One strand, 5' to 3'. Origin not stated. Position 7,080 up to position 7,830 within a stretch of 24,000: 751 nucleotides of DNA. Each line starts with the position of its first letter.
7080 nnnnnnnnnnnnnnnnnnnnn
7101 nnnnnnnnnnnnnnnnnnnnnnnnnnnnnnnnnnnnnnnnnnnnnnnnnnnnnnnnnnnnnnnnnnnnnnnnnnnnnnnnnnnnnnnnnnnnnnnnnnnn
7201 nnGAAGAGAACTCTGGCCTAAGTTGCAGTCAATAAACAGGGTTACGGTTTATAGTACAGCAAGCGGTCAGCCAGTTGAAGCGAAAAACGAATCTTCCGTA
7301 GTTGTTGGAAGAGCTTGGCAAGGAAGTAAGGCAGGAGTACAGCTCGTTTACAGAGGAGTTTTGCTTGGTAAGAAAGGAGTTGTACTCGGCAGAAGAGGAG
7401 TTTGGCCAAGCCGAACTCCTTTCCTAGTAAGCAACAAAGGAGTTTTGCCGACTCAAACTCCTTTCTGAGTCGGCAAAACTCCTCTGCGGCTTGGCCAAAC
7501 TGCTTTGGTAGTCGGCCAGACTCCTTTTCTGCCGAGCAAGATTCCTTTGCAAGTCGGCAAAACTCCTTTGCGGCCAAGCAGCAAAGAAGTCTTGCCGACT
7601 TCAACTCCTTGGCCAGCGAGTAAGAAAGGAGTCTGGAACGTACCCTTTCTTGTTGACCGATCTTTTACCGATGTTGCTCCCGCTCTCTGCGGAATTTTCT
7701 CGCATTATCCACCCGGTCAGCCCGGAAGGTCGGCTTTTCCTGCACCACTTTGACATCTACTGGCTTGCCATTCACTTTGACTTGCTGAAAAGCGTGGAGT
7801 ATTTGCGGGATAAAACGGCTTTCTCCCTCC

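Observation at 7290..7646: Family A: phase-locked 21-nt intergenic repeat array mixing GGAG-type and CTCC-type units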

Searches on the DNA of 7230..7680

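Call 65: search_rna_families(source=window, start=7230, end=7680, threshold=evalue, max_evalue=10)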
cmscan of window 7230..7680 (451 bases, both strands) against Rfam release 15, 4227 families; matches with E-value up to 10: 14.
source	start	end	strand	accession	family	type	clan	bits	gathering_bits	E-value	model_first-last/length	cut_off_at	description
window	7433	7489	-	RF03822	mir-3931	Gene; miRNA;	-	37.2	49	2.1e-06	1-77/77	no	mir-3931 microRNA precursor family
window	7554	7600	-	RF03640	mir-3747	Gene; miRNA;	-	26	63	0.0045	1-67/67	no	mir-3747 microRNA precursor family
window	7553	7599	-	RF03729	mir-2363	Gene; miRNA;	-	25.4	90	0.018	1-72/72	no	mir-2363 microRNA precursor family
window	7552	7598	+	RF03640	mir-3747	Gene; miRNA;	-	22.4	63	0.044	1-67/67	no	mir-3747 microRNA precursor family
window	7553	7599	+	RF03729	mir-2363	Gene; miRNA;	-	21.1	90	0.24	1-72/72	no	mir-2363 microRNA precursor family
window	7553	7599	-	RF03313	mir-1468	Gene; miRNA;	-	20.6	95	0.2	1-86/86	no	mir-1468 microRNA precursor family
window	7538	7609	-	RF00864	mir-BART20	Gene; miRNA;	-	20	70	0.21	1-81/81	no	mir-BART20 microRNA precursor family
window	7368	7427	-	RF03836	mir-3547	Gene; miRNA;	-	17.1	77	2.7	1-88/88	no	mir-3547 microRNA precursor family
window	7397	7479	+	RF01405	STnc490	Gene; sRNA;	-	16.5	56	0.68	1-124/124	no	STnc490 Hfq binding RNA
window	7385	7470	-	RF00768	MIR405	Gene; miRNA;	-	16.2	102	7.5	1-83/83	no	MIR405 microRNA precursor family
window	7367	7428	+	RF03623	mir-1252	Gene; miRNA;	-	15.9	70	8.1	1-65/65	no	mir-1252 microRNA precursor family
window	7548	7608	-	RF03694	mir-266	Gene; miRNA;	-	14.9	80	5.9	1-83/83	no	mir-266 microRNA precursor family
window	7441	7479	-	RF04280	mir-890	Gene; miRNA;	CL00136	13.9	56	5.3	1-74/74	no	mir-890 microRNA precursor family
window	7357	7435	-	RF04280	mir-890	Gene; miRNA;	CL00136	13.4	56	7.8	1-74/74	no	mir-890 microRNA precursor family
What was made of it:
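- On Any Rfam RNA family (including CsrB/Rsm): In E-value mode, only sub-threshold miRNA-precursor hairpin hits and one weak STnc490 sRNA hit appear (call 65).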

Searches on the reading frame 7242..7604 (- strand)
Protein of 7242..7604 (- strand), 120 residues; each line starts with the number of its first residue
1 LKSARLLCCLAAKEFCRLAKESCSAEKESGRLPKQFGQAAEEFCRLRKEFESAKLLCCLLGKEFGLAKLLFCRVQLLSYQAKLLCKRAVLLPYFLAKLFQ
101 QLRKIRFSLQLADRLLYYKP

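Call 41: find_homologous_proteins(query=window:7245-7604:-, max_evalue=10)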
Query seq(120 aa) (120 aa): 15 proteins with E <= 10 among 289 candidates.
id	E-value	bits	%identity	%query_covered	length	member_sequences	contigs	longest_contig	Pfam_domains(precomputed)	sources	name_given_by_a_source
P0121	4.6e-23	100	64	74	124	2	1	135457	-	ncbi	-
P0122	1.8e-22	98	64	81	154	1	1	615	-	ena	-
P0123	1.8e-20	92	59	77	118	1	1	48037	-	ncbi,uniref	ncbi:hypothetical protein [Candidatus Electronema sp. PJ]|uniref:hypothetical protein n=1 Tax=Candid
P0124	6.5e-20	90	61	87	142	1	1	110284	-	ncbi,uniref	ncbi:hypothetical protein [Candidatus Electronema sp. PJ]|uniref:hypothetical protein n=1 Tax=Candid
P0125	5.0e-17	80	60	71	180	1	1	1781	-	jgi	jgi:hypothetical protein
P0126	8.4e-16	77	60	67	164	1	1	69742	-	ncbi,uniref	ncbi:hypothetical protein [Candidatus Electronema sp. PJ]|uniref:hypothetical protein n=1 Tax=Candid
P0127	8.9e-15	73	55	71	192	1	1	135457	-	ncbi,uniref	ncbi:hypothetical protein [Candidatus Electronema sp. PJ]|uniref:hypothetical protein n=1 Tax=Candid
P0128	4.2e-13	68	74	39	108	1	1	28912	-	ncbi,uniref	ncbi:hypothetical protein [Candidatus Electronema sp. PJ]|uniref:hypothetical protein n=1 Tax=Candid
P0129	3.2e-11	62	60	56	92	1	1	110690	-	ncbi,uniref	ncbi:hypothetical protein [Candidatus Electronema sp. PJ]|uniref:hypothetical protein n=1 Tax=Candid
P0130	4.7e-9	55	74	39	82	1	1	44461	-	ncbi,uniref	ncbi:hypothetical protein [Candidatus Electronema sp. PJ]|uniref:hypothetical protein n=1 Tax=Candid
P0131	3.6e-6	46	46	64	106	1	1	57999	-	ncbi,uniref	ncbi:hypothetical protein [Candidatus Electronema sp. PJ]|uniref:hypothetical protein n=1 Tax=Candid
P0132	1.6e-5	43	43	82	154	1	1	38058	-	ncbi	-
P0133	2.4e-5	43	44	85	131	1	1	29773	-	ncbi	-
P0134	7.2e-4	38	57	51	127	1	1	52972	-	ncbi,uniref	ncbi:hypothetical protein [Candidatus Electronema sp. PJ]|uniref:hypothetical protein n=1 Tax=Candid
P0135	5.0e+0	26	55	44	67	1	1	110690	-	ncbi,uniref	ncbi:hypothetical protein [Candidatus Electronema sp. PJ]|uniref:hypothetical protein n=1 Tax=Candid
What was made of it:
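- Ten are 'hypothetical protein [Candidatus Electronema sp. PJ]', on contigs of at least 8 different lengths, and two come from ENA and JGI metagenomes (call 41).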

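Call 43: find_encoding_contigs(protein=P0121, flank=10000, max_places=3)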
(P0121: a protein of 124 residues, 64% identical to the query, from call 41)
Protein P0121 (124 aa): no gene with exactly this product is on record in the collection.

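Call 48: find_encoding_contigs(protein=P0132, flank=10000, max_places=3)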
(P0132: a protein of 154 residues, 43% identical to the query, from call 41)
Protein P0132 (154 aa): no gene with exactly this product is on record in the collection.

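Call 49: find_encoding_contigs(protein=P0125, flank=10000, max_places=3)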
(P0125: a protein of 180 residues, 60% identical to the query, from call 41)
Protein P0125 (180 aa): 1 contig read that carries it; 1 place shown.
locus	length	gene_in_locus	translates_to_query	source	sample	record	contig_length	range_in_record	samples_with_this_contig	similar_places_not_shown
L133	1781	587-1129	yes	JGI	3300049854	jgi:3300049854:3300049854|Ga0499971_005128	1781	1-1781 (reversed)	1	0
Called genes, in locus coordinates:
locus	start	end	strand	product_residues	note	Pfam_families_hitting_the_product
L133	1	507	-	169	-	?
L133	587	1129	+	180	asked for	-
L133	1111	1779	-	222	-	?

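Call 54: find_encoding_contigs(protein=P0122, flank=10000, max_places=3)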
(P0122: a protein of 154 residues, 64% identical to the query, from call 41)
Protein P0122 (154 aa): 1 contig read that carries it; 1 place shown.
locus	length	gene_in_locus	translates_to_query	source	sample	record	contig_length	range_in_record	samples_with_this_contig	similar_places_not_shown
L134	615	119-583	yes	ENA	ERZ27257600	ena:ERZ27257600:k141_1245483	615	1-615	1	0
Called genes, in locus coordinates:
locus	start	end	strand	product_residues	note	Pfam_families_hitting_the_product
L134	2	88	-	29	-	?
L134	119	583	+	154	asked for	-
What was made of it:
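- In L134 only one flanking gene fragment is visible, and the element is antisense to it (call 54).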

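Call 75: search_protein_families(library=pfam, proteins=[window:7242-7604:-, P0127, P0125], max_evalue=1)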
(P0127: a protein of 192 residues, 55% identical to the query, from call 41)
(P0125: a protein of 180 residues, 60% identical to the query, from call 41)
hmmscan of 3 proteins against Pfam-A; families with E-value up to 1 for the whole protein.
window:7242-7604:- (120 aa): 0 families

P0127 (192 aa): 1 family
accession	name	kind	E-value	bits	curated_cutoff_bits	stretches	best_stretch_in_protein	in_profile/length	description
PF08736.16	FA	-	0.12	12.8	30.6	0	77-101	13-37/44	FERM adjacent (FA)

P0125 (180 aa): 0 families
